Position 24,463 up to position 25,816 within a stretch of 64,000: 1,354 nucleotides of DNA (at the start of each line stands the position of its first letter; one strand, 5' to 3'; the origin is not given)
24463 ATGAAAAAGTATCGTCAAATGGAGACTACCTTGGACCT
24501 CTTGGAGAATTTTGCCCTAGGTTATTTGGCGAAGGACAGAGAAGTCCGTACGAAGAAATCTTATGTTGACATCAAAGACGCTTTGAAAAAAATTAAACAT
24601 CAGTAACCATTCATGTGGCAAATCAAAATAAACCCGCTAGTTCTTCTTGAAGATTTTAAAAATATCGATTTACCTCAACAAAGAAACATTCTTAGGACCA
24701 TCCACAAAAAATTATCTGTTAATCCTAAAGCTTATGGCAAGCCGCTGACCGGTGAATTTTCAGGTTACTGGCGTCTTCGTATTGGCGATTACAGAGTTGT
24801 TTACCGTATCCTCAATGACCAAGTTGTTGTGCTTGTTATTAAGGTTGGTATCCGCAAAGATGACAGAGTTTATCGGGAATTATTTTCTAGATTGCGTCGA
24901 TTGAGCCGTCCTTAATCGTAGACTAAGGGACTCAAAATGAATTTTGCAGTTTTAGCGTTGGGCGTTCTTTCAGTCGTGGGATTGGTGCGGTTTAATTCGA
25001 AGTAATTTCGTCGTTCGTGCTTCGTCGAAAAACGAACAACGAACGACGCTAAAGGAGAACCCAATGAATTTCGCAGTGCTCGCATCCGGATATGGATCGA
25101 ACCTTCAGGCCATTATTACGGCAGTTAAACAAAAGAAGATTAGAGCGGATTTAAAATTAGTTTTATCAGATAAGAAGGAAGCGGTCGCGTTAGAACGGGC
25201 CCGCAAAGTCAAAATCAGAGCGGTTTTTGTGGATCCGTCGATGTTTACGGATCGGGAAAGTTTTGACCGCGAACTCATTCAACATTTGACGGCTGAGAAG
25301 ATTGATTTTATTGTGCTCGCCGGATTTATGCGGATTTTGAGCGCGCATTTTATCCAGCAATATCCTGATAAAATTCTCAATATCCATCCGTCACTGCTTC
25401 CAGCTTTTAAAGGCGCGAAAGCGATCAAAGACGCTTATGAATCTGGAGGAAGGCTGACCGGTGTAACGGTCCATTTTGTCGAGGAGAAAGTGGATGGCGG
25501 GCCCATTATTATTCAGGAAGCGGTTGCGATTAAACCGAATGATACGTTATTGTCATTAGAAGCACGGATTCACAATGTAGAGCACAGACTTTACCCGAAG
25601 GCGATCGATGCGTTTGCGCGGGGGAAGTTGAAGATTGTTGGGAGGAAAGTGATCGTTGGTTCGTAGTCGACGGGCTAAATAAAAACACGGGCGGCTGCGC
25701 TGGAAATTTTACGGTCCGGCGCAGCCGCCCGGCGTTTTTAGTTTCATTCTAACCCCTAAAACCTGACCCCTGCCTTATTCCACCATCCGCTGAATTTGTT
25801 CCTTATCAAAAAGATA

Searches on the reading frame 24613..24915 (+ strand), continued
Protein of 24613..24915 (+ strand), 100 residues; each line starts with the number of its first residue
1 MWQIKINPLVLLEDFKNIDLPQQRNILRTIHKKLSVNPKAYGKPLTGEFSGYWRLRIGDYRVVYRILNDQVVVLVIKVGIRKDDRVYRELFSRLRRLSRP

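Call 49: search_dna_similar(query=window:24613-24915:+, collection=plasmids, mode=protein, max_rows=8, max_evalue=0.00001)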
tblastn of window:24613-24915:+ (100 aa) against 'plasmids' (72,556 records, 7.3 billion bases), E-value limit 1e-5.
Records with a match: 807; places in all: 862; records where one place covers at least 80% of the query: 77.
Best place of each record, by identity: <60% 807.
By first word of the organism name: Klebsiella 290; Enterococcus 258; Escherichia 29; Providencia 20; Citrobacter 17; Aeromonas 17; Listeria 15; Apilactobacillus 15; Arsenophonus 12; Pseudomonas 9; and 53 more.
By predicted mobility (MOB-suite, as given by PLSDB): mobilizable 448; non-mobilizable 281; conjugative 78.
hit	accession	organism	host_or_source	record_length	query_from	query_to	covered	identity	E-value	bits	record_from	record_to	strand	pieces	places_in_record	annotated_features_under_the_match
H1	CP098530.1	Halomonas sp. KG2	whole organism,Cheese rind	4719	1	88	88%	40.0%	1e-9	61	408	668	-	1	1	type II toxin-antitoxin system RelE/ParE family toxin | DUF6290 family protein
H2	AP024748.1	Cutibacterium modestum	Homo sapiens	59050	2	88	87%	37.1%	7e-11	64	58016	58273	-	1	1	cytotoxic translational repressor of toxin-antitoxin stability system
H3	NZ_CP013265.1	Sphingobium baderi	cell culture,soil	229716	2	88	87%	37.1%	1e-9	60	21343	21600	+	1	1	type II toxin-antitoxin system RelE/ParE family toxin | DUF6290 family protein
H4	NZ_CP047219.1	Sphingobium yanoikuyae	cell culture,sludge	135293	2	88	87%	37.1%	3e-8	56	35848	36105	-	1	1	type II toxin-antitoxin system RelE/ParE family toxin | DUF6290 family protein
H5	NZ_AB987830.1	Halomonas sp. 40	-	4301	2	88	87%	37.1%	8e-8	55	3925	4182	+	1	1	type II toxin-antitoxin system RelE/ParE family toxin | DUF6290 family protein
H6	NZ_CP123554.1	Arsenophonus nasoniae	Nasonia vitripennis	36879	11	88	78%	41.3%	2e-9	60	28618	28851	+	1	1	type II toxin-antitoxin system RelE/ParE family toxin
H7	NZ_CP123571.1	Arsenophonus nasoniae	Nasonia vitripennis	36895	11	88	78%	41.3%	2e-9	60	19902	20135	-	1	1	type II toxin-antitoxin system RelE/ParE family toxin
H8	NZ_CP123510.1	Arsenophonus nasoniae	Pachycrepoideus vindemmiae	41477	11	88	78%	41.3%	2e-9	60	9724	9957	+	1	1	type II toxin-antitoxin system RelE/ParE family toxin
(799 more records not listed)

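Call 50: search_dna_similar(query=window:24613-24915:+, collection=phages, mode=protein, max_rows=5, max_evalue=0.00001)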
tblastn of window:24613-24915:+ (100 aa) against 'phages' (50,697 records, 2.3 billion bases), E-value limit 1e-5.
Records with a match: 31; places in all: 31; records where one place covers at least 80% of the query: 2.
Best place of each record, by identity: <60% 31.
By first word of the organism name: Streptococcus 26; Listeria 2; Wolbachia 2; Bacteriophage 1.
By host as written in the record: Listeria monocytogenes 2; Streptococcus entericus DSM_14446 1; Streptococcus himalayensis HTS2 1; Streptococcus canis FSL_Z3-227 1; Streptococcus plurextorum DSM_22810 1; Streptococcus hyovaginalis DSM_12219 1; Wolbachia endosymbiont wVitA of Nasonia vitripennis 1; Wolbachia sp. wMel_KL 1; and 22 more.
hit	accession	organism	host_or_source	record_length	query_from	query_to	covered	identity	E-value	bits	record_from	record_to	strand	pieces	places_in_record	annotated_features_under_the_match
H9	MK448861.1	Streptococcus phage Javan174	Streptococcus entericus DSM_14446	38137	1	88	88%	37.4%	8e-8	54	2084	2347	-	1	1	RelE/StbE replicon stabilization toxin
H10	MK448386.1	Streptococcus satellite phage Javan256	Streptococcus himalayensis HTS2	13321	16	83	68%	44.3%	9e-10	59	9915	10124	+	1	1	none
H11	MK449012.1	Streptococcus phage Javan94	Streptococcus canis FSL_Z3-227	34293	1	82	82%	35.7%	1e-9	59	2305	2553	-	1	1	hypothetical protein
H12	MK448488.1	Streptococcus satellite phage Javan421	Streptococcus plurextorum DSM_22810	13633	16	83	68%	41.4%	8e-7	51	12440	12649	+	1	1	RelE/StbE replicon stabilization toxin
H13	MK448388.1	Streptococcus satellite phage Javan259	Streptococcus hyovaginalis DSM_12219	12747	15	83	69%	39.4%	1e-8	56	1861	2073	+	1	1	RelE/StbE replicon stabilization toxin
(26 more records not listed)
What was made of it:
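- Tried and rejected: Only distant relatives (37-44%) were found (calls 49, 50).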

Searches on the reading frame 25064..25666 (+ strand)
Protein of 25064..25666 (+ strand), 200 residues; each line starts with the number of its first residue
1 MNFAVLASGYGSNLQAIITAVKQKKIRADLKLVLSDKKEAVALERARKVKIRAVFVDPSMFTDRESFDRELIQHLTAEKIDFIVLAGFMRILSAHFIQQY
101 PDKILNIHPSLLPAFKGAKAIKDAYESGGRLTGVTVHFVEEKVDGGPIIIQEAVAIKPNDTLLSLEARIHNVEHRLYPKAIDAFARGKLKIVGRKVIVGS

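Call 5: search_protein_families(library=pfam, proteins=[window:25064-25666:+], max_evalue=0.01)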
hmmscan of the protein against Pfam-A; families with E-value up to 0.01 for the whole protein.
window:25064-25666:+ (200 aa): 1 family
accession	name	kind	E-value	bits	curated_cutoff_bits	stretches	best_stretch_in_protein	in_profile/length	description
PF00551.24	Formyl_trans_N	-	2.7e-59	200.4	26.1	1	1-181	1-181/181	Formyl transferase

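Call 6: search_protein_families(library=ncbifam, proteins=[window:25064-25666:+], max_evalue=0.01)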
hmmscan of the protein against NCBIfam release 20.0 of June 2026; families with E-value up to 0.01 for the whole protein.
window:25064-25666:+ (200 aa): 7 families
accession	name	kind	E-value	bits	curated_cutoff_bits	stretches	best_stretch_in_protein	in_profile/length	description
TIGR00639.1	PurN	equivalog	1.8e-71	239.6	150.1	1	2-191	2-191/192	phosphoribosylglycinamide formyltransferase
NF004684.0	PRK06027.1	subfamily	1.4e-37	129.9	223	1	3-198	92-284/286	formyltetrahydrofolate deformylase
TIGR00655.1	PurU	equivalog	8.9e-35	120.6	285.95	1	4-197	88-278/280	formyltetrahydrofolate deformylase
TIGR00460.1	fmt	equivalog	1.5e-23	83.4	201.5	1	63-183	63-183/315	methionyl-tRNA formyltransferase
NF005998.1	PRK08125.1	equivalog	8.6e-15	54.1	777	1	60-190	56-186/649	bifunctional UDP-4-amino-4-deoxy-L-arabinose formyltransferase/UDP-glucuronic acid oxidase ArnA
NF005414.0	PRK06988.1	equivalog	1.7e-14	53.5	316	1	59-190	57-188/311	formyltransferase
NF005755.0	PRK07579.1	equivalog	2.3e-12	47.2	238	1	54-188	34-171/245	dTDP-4-amino-4,6-dideoxyglucose formyltransferase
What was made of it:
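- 25064..25666 (+): purN (phosphoribosylglycinamide formyltransferase), intact. TIGR00639 equivalog at 240 bits against a cutoff of 150 (call 6).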

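Call 8: find_encoding_contigs(protein=window:25064-25666:+, flank=6000, max_places=10)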
Protein window:25064-25666:+ (200 aa): 3 contigs read that carry it; 2 places shown.
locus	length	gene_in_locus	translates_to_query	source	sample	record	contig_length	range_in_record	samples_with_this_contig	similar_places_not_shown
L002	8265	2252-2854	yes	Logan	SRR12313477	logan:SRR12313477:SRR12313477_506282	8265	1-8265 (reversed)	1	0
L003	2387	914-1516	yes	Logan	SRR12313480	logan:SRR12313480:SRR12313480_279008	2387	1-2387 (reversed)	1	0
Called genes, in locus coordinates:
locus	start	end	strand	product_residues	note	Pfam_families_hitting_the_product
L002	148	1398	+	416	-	PF05977:MFS_3, PF07690:MFS_1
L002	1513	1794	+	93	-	PF02604:PhdYeFM_antitox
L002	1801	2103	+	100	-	PF05016:ParE_toxin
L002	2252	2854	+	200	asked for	PF00551:Formyl_trans_N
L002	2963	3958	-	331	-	-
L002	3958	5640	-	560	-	PF00004:AAA, PF17862:AAA_lid_3 (weak), PF01434:Peptidase_M41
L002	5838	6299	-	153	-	-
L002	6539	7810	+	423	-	PF03952:Enolase_N, PF00113:Enolase_C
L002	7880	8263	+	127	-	PF04977:DivIC, PF26768:YtrI_N (faint)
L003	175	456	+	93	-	PF02604:PhdYeFM_antitox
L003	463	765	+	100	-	PF05016:ParE_toxin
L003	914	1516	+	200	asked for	PF00551:Formyl_trans_N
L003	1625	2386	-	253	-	?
